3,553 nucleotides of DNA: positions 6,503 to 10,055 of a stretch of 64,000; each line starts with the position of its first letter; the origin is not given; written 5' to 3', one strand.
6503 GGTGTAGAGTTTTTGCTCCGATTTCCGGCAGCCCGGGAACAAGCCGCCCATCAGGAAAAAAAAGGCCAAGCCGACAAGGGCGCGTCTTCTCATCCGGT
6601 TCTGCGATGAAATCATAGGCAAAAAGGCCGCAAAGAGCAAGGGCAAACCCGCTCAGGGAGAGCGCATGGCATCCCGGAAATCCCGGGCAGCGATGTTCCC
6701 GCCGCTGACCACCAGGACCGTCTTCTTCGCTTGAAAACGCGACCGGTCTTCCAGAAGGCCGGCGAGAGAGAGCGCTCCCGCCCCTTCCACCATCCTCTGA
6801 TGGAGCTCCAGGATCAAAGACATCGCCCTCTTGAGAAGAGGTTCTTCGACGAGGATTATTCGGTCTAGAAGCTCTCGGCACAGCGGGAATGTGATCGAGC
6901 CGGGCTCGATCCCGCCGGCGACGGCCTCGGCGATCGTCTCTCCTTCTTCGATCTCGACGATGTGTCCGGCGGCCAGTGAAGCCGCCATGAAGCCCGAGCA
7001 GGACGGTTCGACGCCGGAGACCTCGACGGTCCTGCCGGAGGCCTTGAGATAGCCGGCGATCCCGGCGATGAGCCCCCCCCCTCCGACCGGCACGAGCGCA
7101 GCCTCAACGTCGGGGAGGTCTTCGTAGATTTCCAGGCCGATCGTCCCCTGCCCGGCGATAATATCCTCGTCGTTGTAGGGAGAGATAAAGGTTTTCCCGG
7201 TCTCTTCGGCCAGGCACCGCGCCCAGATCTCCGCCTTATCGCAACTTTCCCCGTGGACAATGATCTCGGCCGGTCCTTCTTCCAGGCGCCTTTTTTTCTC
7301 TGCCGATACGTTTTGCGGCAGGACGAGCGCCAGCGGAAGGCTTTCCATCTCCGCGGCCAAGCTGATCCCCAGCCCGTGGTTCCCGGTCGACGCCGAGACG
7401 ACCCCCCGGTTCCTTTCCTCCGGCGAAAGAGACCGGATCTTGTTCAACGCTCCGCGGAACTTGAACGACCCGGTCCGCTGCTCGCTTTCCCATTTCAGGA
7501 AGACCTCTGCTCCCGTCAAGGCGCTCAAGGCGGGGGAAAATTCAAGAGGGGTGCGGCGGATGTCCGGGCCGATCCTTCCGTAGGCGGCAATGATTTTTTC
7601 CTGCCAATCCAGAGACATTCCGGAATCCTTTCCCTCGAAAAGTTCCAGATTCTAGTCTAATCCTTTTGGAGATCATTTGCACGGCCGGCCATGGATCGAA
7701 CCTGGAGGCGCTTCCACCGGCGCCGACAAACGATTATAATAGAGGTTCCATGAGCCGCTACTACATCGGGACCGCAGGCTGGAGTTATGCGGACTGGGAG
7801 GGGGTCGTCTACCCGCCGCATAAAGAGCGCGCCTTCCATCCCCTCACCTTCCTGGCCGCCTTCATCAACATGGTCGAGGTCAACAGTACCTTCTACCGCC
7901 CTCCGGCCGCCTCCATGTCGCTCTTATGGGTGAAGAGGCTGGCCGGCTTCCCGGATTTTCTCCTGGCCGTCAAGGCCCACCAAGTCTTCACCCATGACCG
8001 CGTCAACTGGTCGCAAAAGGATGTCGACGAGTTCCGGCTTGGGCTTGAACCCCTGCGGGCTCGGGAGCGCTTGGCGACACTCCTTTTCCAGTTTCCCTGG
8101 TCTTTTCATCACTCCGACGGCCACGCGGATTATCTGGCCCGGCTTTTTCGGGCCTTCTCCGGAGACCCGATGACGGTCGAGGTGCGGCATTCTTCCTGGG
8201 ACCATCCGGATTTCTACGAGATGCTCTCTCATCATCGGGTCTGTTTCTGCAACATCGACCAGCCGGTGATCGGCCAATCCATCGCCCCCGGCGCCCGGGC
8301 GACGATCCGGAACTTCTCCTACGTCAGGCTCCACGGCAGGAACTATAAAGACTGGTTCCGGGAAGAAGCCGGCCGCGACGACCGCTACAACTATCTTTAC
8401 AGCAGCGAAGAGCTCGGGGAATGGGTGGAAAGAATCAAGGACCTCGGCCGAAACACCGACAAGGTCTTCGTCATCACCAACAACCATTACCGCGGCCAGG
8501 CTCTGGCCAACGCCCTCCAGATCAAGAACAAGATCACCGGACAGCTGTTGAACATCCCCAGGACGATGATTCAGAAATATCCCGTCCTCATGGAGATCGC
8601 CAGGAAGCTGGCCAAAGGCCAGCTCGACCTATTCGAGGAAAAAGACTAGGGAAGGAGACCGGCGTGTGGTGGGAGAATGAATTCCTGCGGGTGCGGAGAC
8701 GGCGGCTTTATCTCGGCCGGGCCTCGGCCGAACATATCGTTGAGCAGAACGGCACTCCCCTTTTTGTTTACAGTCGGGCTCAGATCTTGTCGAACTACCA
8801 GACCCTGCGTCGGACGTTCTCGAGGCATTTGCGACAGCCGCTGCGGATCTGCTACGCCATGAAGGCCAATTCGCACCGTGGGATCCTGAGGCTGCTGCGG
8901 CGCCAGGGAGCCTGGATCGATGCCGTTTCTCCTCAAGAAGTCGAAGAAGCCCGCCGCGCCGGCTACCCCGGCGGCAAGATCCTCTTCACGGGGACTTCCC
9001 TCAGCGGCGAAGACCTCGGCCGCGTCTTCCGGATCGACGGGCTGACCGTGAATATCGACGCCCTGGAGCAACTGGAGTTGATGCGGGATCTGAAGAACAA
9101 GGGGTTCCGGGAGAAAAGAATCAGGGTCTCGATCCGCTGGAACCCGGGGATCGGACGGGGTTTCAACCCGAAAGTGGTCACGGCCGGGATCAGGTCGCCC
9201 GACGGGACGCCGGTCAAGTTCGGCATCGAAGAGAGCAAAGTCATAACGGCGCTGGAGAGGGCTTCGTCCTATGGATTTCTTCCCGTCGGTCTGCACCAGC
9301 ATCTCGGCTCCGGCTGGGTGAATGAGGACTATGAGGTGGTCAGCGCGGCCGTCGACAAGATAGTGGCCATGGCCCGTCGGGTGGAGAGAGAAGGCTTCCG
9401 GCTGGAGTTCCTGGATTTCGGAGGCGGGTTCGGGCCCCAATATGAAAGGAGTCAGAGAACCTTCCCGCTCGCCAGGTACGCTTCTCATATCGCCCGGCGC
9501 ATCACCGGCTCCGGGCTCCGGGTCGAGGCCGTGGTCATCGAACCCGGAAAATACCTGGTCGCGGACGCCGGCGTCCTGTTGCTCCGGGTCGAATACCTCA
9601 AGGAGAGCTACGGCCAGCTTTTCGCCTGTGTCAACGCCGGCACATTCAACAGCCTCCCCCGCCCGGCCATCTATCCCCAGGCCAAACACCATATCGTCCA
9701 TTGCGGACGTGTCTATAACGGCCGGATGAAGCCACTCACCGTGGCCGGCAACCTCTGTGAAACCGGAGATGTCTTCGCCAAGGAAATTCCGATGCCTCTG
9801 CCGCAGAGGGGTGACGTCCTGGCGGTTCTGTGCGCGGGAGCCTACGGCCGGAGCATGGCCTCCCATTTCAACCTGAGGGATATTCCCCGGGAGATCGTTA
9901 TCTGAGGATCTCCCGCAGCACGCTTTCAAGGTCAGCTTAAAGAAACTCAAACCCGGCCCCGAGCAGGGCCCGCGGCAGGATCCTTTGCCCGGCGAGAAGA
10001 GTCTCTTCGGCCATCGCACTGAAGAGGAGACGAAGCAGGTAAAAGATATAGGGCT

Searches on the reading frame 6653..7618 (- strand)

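Call 59: search_protein_families(library=pfam, proteins=[window:6653-7618:-], max_evalue=0.00001)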
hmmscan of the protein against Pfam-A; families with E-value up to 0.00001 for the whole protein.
window:6653-7618:- (321 aa): 1 family
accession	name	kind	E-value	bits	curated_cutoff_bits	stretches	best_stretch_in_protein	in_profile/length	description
PF00291.31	PALP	-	3e-75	253.7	35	1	18-306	3-295/295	Pyridoxal-phosphate dependent enzyme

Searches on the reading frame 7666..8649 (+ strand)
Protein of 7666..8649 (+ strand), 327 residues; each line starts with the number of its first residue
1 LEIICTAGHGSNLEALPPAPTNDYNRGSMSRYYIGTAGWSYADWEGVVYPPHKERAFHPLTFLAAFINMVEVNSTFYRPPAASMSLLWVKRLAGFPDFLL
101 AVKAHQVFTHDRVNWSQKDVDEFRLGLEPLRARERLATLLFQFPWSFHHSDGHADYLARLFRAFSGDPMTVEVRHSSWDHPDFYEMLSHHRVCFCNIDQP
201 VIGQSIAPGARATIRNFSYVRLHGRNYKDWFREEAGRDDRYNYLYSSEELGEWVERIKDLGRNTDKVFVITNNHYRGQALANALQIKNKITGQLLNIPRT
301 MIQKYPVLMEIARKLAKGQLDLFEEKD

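Call 59: search_protein_families(library=pfam, proteins=[window:7666-8649:+], max_evalue=0.00001)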
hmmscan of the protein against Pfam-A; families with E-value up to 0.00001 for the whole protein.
window:7666-8649:+ (327 aa): 1 family
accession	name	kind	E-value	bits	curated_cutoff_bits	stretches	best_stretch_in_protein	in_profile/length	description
PF01904.24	DUF72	-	1.7e-54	185.6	25.3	1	49-288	1-216/217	Protein of unknown function DUF72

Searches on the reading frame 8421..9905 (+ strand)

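Call 59: search_protein_families(library=pfam, proteins=[window:8421-9905:+], max_evalue=0.00001)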
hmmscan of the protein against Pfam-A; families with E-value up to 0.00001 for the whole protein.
window:8421-9905:+ (494 aa): 2 families
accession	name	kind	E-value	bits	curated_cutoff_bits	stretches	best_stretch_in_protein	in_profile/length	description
PF02784.22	Orn_Arg_deC_N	-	2.3e-35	122.6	23.4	1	125-381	7-247/247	Pyridoxal-dependent decarboxylase, pyridoxal binding domain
PF00278.28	Orn_DAP_Arg_deC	-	5e-16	59.2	23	1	303-473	5-95/95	Pyridoxal-dependent decarboxylase, C-terminal sheet domain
